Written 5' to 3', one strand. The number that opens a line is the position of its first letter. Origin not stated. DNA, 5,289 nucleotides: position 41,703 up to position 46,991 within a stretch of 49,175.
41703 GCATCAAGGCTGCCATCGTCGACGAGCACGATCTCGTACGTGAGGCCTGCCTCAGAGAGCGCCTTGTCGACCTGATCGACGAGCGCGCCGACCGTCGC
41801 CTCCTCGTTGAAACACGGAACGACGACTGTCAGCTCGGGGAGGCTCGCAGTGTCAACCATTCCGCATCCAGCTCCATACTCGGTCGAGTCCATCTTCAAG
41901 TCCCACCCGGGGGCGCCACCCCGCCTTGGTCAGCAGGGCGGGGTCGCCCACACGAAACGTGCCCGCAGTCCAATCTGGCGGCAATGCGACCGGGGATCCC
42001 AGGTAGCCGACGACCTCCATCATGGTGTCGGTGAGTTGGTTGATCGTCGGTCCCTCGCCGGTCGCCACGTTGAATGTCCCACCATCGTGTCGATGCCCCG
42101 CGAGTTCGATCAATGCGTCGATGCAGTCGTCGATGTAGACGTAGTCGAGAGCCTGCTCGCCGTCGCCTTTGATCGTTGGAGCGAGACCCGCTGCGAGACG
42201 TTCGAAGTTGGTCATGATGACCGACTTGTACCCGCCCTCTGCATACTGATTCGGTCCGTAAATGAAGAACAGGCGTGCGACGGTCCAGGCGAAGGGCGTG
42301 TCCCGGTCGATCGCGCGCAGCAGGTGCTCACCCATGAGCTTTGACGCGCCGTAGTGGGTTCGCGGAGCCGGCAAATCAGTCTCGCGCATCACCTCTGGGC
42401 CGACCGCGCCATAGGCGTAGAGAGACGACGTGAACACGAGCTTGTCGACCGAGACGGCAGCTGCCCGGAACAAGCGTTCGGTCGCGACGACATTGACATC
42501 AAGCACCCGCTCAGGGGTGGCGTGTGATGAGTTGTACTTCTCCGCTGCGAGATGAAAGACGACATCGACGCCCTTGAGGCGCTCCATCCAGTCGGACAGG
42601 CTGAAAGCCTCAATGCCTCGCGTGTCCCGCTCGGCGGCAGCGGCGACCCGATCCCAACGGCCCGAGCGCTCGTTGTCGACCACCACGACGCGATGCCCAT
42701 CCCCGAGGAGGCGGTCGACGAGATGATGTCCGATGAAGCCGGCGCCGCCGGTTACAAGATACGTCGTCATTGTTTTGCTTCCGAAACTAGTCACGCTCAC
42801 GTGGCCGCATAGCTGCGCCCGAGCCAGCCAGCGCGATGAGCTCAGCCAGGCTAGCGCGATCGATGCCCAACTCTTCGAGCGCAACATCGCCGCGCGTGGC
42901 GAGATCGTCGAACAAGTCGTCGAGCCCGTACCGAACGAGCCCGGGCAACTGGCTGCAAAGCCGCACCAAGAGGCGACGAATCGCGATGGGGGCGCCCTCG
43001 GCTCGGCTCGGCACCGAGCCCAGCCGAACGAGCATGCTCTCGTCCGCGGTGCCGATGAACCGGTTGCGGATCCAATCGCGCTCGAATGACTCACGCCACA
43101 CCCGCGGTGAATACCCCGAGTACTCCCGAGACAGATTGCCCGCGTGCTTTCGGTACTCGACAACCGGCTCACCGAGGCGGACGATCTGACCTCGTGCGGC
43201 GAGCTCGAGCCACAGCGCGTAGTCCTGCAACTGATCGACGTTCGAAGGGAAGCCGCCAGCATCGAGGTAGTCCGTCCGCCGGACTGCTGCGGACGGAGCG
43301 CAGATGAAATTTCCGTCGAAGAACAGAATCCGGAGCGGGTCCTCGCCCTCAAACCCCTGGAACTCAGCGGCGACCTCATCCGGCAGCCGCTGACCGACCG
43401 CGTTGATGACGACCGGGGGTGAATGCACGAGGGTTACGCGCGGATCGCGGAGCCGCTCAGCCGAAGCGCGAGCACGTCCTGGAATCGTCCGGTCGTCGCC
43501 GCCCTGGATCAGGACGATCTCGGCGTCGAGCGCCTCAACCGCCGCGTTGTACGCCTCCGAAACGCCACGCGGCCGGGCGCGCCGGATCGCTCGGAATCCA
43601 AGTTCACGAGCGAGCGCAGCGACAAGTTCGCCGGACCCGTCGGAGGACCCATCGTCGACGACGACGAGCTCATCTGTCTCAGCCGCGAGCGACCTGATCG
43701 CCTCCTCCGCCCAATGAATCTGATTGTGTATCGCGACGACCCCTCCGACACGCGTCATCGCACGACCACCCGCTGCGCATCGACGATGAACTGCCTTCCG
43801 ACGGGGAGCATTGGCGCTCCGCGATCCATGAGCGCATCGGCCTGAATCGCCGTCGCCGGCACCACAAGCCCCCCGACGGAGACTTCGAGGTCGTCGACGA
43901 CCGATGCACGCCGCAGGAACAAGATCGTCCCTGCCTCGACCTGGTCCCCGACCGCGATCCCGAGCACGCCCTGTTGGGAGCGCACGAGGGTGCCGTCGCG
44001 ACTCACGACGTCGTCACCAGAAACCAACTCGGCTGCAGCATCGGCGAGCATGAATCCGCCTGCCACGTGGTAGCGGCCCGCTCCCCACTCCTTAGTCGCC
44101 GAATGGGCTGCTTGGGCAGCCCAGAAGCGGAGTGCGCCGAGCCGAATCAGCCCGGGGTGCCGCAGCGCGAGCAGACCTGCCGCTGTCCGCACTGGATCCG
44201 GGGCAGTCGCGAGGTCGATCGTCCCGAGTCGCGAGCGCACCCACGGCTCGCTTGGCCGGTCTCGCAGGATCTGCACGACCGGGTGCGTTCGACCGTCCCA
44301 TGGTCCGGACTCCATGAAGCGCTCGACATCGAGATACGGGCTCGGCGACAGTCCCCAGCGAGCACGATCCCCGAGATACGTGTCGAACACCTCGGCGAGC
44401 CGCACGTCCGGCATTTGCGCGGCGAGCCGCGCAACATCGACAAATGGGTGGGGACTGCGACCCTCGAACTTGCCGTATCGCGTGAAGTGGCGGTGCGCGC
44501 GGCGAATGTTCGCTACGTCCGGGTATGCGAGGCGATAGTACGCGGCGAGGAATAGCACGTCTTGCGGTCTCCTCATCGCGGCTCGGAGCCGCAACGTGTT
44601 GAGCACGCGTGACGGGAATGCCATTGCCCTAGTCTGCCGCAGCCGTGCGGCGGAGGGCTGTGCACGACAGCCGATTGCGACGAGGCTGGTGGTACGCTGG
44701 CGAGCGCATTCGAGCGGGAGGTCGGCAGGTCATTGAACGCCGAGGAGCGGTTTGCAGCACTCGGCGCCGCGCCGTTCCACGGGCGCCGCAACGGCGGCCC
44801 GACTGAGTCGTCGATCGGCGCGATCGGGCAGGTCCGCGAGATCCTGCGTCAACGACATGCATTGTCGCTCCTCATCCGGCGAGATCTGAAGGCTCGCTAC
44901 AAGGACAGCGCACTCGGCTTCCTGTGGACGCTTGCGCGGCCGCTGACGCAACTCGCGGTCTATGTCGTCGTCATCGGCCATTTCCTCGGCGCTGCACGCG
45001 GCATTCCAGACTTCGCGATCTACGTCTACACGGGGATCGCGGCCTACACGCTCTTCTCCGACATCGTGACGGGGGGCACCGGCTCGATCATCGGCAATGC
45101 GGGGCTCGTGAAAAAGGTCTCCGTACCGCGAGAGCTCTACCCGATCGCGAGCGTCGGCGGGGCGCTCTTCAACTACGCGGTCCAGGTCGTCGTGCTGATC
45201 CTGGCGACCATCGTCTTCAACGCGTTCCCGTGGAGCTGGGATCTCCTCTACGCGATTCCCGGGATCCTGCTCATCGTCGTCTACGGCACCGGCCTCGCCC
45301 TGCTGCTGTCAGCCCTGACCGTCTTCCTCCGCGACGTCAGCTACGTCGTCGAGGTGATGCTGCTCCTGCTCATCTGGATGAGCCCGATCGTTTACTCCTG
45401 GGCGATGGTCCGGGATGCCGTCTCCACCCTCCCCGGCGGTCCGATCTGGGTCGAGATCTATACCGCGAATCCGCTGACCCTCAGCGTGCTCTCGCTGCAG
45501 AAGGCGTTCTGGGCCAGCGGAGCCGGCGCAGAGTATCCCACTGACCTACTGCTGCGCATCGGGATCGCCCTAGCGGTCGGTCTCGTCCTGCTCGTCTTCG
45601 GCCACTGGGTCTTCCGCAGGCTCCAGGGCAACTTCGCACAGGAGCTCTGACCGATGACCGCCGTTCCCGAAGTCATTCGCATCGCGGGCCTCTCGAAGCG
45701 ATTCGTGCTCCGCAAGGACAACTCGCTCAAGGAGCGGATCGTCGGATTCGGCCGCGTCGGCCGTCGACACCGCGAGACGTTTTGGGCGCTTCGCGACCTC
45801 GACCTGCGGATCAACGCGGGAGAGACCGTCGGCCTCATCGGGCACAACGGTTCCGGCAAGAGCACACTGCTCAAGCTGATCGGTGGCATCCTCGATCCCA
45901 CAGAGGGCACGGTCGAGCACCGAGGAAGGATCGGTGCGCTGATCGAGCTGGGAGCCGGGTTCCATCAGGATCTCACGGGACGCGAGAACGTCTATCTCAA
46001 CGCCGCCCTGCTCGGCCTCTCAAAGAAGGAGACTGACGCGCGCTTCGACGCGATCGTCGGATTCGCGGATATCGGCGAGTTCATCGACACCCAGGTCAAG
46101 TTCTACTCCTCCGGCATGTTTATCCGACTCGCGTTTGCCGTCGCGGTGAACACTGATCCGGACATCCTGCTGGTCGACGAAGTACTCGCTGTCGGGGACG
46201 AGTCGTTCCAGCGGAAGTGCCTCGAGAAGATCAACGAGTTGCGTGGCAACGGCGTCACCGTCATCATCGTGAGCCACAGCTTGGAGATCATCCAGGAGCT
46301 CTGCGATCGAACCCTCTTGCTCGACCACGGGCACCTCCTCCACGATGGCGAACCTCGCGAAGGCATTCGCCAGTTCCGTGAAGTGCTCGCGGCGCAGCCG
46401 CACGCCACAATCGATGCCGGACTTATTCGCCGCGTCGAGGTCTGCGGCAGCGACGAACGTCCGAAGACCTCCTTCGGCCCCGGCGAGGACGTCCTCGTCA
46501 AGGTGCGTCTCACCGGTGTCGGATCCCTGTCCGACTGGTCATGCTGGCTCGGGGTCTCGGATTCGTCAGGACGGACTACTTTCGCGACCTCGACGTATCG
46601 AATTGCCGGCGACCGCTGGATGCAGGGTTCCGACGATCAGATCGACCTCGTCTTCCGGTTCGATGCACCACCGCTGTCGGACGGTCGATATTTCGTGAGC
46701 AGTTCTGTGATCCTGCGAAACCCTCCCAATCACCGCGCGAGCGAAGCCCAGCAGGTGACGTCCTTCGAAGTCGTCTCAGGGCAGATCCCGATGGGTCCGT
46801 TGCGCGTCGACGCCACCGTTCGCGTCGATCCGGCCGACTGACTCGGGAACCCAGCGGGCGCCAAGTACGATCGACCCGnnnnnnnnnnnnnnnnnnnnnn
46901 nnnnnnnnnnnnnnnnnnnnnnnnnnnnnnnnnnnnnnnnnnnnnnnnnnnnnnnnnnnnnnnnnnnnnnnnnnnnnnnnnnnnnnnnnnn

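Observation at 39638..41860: Single-polypeptide fusion of a polyprenyl-phosphate glycosyltransferase (GT2) with a PaaK/F390-synthetase-like adenylate-forming enzyme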

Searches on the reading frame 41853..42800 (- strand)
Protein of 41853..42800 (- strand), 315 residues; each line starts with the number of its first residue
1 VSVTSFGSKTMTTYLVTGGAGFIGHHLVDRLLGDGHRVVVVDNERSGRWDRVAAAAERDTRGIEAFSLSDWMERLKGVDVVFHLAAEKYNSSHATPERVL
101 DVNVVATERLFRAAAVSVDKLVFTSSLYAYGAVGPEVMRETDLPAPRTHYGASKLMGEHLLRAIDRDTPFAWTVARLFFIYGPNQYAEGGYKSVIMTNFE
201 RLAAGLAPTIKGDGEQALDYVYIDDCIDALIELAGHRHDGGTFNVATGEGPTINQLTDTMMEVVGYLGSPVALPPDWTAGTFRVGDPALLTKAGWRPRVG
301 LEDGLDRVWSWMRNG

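Call 6: search_protein_families(library=pfam, proteins=[window:41853-42800:-], max_evalue=0.001)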
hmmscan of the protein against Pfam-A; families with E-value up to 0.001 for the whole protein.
window:41853-42800:- (315 aa): 9 families
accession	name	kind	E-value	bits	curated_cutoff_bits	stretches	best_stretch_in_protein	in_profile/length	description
PF01370.27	Epimerase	-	3.5e-45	154.7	20.9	1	15-246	2-240/240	NAD dependent epimerase/dehydratase family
PF16363.11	GDP_Man_Dehyd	-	1.6e-34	120.3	27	1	15-265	1-267/332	GDP-mannose 4,6 dehydratase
PF01073.25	3Beta_HSD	-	1.5e-15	57.4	22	1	15-230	1-225/280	3-beta hydroxysteroid dehydrogenase/isomerase family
PF07993.18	NAD_binding_4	-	9.2e-15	54.9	20.1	1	68-229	79-257/258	Male sterility protein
PF04321.23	RmlD_sub_bind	-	2.2e-14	53.6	27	1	14-183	3-154/287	RmlD substrate binding domain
PF02719.21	Polysacc_synt_2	-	3.9e-08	33.3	20.2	1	15-266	2-249/293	Polysaccharide biosynthesis protein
PF13460.12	NAD_binding_10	-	2e-07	31.5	27.2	1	18-177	1-143/184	NAD(P)H-binding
PF00106.31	adh_short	-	0.00012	22.1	26.6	0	14-59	3-47/195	short chain dehydrogenase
PF08659.16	KR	-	0.00043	20.7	22.6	0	13-45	2-34/180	KR domain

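Call 22: search_protein_families(library=ncbifam, proteins=[window:41853-42800:-], max_evalue=0.001)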
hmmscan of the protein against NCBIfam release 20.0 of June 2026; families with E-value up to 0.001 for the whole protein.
window:41853-42800:- (315 aa): 32 families (the best 25 are shown)
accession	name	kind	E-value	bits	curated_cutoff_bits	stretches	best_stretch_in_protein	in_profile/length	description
TIGR02197.1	heptose_epim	equivalog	4e-33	114.9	274.6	1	15-265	2-261/316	ADP-glyceromanno-heptose 6-epimerase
TIGR01181.1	dTDP_gluc_dehyt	equivalog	1.9e-27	96.2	365.1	1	14-313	2-312/321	dTDP-glucose 4,6-dehydratase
TIGR01179.1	galE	equivalog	3.3e-27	95.2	262.3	1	15-313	3-326/332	UDP-glucose 4-epimerase GalE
TIGR04180.1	EDH_00030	hypoth_equivalog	5.8e-23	81.4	475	1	15-265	2-257/297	NAD-dependent 4,6-dehydratase LegB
NF007582.0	PRK10217.1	equivalog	2.2e-17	63.2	698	1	11-249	1-255/355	dTDP-glucose 4,6-dehydratase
NF043036.1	ErythonDh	equivalog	5.2e-17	62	325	1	15-165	4-164/321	D-erythronate dehydrogenase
NF047922.1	GDPFucSynFcl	equivalog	8.5e-17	61.5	500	1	67-312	44-301/308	GDP-L-fucose synthase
TIGR03466.1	HpnA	hypoth_equivalog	1.9e-16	59.9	367.65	1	14-164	3-155/327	hopanoid-associated sugar epimerase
NF042422.1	oxyalk_red_OleD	equivalog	8.9e-16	58.2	580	1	15-264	4-250/329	2-alkyl-3-oxoalkanoate reductase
NF007956.0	PRK10675.1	subfamily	2.1e-15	56.7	394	1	14-179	3-177/338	UDP-glucose 4-epimerase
NF007490.0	PRK10084.1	subfamily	2.5e-15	56.3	649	2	138-247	155-260/361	dTDP-glucose 4,6-dehydratase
NF008360.0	PRK11150.1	equivalog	5.6e-15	55.3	452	1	15-262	3-252/310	ADP-glyceromanno-heptose 6-epimerase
NF050030.1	thlkprotThyD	equivalog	1.2e-13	50.9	400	1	16-274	5-257/305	thylakoid membrane protein ThyD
TIGR01777.1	yfcH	hypoth_equivalog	2.4e-13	50.3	207.35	1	15-264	2-241/292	TIGR01777 family oxidoreductase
TIGR01214.1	rmlD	equivalog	1.3e-12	47.4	224.05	1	15-182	3-152/285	dTDP-4-dehydrorhamnose reductase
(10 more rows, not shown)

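Call 23: search_solved_structures(query=window:41853-42800:-, max_evalue=1e-10)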
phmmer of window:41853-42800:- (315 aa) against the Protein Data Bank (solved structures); distinct sequences matched with E-value up to 1e-10: 77 (the best 60 are shown).
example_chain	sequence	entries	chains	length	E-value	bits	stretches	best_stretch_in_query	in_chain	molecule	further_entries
4zrm_A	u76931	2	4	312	2.4e-43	151.7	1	14-312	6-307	UDP-glucose 4-epimerase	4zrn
7ys8_A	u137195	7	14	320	2e-33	119.1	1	15-313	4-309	UDP-glucose 4-epimerase | UDP-glucose 4-epimerase along with EC 5.1.3.2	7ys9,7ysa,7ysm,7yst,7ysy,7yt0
6dnt_A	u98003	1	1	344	4.7e-31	111.3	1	13-264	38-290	NAD-dependent epimerase/dehydratase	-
6wjb_A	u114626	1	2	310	5.9e-30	107.7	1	14-265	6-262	NAD-dependent epimerase/dehydratase family protein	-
6kv9_A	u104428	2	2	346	3.8e-29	105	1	14-313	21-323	MoeE5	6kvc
6wj9_A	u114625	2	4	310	5.5e-29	104.5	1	14-265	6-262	NAD-dependent epimerase/dehydratase family protein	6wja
2p5u_A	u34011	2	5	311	1.4e-28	103.2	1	14-306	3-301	UDP-glucose 4-epimerase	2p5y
3ehe_A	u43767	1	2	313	2.3e-26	95.9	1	12-304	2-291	UDP-glucose 4-epimerase (GalE-1)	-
8rdg_A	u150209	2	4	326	3.1e-23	85.6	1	14-262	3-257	SDR family NAD(P)-dependent oxidoreductase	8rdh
3icp_A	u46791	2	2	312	8.3e-23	84.2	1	15-291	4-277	NAD-dependent epimerase/dehydratase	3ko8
6zl6_A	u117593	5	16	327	9.4e-23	84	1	14-312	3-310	Epimerase domain-containing protein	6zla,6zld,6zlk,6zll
8rdi_A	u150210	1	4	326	1.1e-22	83.8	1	14-262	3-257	SDR family NAD(P)-dependent oxidoreductase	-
4lk3_A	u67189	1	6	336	1.2e-22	83.6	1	13-313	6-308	UDP-glucuronic acid decarboxylase 1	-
2b69_A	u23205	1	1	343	1.4e-22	83.4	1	12-313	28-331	UDP-glucuronate decarboxylase 1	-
4gll_A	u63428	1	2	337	1.6e-22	83.3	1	13-313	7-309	UDP-glucuronic acid decarboxylase 1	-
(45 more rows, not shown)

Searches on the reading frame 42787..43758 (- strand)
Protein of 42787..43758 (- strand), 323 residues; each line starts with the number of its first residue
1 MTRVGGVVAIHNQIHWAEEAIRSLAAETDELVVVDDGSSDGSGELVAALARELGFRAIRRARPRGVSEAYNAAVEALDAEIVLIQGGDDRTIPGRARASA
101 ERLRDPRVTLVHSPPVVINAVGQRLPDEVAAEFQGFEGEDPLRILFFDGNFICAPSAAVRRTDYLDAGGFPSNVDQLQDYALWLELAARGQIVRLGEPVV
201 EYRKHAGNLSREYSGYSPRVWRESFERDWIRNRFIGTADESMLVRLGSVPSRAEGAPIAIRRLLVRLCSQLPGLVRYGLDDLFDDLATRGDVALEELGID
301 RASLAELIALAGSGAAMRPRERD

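Call 6: search_protein_families(library=pfam, proteins=[window:42787-43758:-], max_evalue=0.001)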
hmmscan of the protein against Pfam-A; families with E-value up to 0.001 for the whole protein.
window:42787-43758:- (323 aa): 4 families
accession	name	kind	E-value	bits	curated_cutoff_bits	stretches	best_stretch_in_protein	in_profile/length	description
PF00535.33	Glycos_transf_2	-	8.1e-16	58.8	23.3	1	7-162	3-162/168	Glycosyl transferase family 2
PF10111.15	Glyco_tranf_2_2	-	0.00014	21.9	27.3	0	156-216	167-228/276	Glycosyltransferase like family 2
PF13506.12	Glyco_transf_21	-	0.00039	20.4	21.7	1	74-201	26-152/174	Glycosyl transferase family 21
PF04028.18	DUF374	-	0.00087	19.3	26.8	0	41-79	16-54/69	Domain of unknown function (DUF374)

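Call 22: search_protein_families(library=ncbifam, proteins=[window:42787-43758:-], max_evalue=0.001)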
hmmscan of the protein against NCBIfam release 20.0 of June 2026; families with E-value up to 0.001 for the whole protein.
window:42787-43758:- (323 aa): 6 families
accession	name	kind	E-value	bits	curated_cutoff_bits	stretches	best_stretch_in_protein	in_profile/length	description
NF041875.1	EPS_EpsD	equivalog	1.6e-09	37.7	370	1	24-193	26-196/325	exopolysaccharide biosynthesis glycosyltransferase EpsD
TIGR03965.1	mycofact_glyco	equivalog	6.7e-09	35.1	280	1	7-194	79-271/467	mycofactocin biosynthesis glycosyltransferase MftF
TIGR03937.1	PgaC_IcaA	equivalog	3.7e-05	22.9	422.3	1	7-88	50-135/407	poly-beta-1,6-N-acetyl-D-glucosamine synthase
NF007482.0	PRK10073.1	equivalog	4e-05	22.8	423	1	7-93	11-100/334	glycosyltransferase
TIGR04283.1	glyco_like_mftF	equivalog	4.7e-05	23.1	182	0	19-66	19-62/221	TIGR04283 family arsenosugar biosynthesis glycosyltransferase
NF047683.1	TeichurnBiosyTuaG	equivalog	0.0001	22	400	0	11-211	15-212/252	teichuronic acid biosynthesis protein TuaG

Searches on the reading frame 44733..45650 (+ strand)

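Call 6: search_protein_families(library=pfam, proteins=[window:44733-45650:+], max_evalue=0.001)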
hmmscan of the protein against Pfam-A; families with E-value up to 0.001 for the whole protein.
window:44733-45650:+ (305 aa): 1 family
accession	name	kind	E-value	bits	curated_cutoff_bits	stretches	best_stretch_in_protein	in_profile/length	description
PF01061.29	ABC2_membrane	-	7.4e-13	49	26.9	1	44-258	3-209/211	ABC-2 type transporter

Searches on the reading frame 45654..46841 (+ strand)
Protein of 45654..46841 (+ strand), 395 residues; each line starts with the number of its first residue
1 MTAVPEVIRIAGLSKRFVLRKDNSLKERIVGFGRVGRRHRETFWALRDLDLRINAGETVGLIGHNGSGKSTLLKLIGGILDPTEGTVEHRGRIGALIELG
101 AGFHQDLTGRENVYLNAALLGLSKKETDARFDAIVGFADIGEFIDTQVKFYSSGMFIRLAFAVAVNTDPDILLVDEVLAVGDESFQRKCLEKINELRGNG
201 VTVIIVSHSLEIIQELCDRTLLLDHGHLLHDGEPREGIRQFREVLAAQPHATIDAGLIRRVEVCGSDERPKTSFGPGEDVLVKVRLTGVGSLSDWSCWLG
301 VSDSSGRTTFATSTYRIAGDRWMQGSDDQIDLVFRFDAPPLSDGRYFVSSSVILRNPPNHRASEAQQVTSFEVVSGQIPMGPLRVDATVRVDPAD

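Call 6: search_protein_families(library=pfam, proteins=[window:45654-46841:+], max_evalue=0.001)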
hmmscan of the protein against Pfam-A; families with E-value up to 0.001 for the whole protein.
window:45654-46841:+ (395 aa): 4 families
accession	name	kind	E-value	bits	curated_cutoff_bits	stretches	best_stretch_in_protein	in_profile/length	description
PF00005.33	ABC_tran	-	5e-22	79.4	25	1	46-177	1-135/137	ABC transporter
PF14524.12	Wzt_C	-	4.1e-07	30.5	30.4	1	257-356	11-111/143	Wzt C-terminal domain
PF13304.12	AAA_21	-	7.7e-05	23.3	27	0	60-81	3-24/304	AAA domain, putative AbiEii toxin, Type IV TA system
PF02463.25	SMC_N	-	0.00083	19.3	40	0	58-76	26-44/220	RecF/RecN/SMC N terminal domain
